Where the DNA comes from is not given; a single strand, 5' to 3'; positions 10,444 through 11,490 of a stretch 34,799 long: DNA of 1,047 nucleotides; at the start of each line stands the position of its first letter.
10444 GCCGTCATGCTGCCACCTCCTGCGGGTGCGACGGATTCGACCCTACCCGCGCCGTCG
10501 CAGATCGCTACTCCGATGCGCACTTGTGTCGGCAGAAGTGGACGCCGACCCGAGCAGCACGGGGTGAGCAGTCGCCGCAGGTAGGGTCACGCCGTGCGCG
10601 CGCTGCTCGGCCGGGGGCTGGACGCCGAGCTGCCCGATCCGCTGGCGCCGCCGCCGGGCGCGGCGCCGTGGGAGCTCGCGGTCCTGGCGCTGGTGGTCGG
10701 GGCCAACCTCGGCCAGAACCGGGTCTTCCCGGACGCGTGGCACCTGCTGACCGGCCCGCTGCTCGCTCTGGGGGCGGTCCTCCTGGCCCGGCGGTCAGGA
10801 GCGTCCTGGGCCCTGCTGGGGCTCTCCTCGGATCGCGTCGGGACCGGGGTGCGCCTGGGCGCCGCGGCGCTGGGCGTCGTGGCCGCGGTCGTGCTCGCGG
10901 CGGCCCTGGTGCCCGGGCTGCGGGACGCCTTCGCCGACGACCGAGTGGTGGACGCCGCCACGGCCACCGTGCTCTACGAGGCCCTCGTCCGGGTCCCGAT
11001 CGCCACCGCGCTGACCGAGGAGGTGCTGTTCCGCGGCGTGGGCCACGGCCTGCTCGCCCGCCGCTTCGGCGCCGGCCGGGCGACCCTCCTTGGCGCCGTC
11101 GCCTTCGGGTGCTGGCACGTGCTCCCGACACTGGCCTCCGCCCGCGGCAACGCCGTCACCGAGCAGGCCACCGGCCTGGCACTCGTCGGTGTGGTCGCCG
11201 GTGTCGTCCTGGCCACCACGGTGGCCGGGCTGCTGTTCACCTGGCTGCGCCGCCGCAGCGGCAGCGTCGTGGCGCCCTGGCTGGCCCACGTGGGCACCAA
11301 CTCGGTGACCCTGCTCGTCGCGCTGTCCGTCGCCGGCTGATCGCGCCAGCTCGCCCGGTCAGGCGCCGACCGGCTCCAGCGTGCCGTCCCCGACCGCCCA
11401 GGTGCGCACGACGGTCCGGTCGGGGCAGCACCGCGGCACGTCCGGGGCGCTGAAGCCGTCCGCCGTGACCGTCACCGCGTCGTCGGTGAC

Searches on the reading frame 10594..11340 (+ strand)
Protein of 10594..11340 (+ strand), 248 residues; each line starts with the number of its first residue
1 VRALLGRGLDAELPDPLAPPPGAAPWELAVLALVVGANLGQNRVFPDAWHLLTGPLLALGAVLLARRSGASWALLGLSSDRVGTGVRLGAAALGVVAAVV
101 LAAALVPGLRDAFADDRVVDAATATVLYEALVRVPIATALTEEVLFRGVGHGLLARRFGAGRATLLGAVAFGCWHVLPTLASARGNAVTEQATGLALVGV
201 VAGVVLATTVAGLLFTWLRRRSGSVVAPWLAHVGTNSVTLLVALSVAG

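Call 48: search_protein_families(library=pfam, proteins=[window:10594-11340:+], max_evalue=0.01)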
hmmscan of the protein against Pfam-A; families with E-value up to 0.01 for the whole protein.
window:10594-11340:+ (248 aa): 1 family
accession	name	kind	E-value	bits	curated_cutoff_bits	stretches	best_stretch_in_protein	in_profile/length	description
PF02517.21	Rce1-like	-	1e-15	58.2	22.4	1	131-237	8-92/93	Type II CAAX prenyl endopeptidase Rce1-like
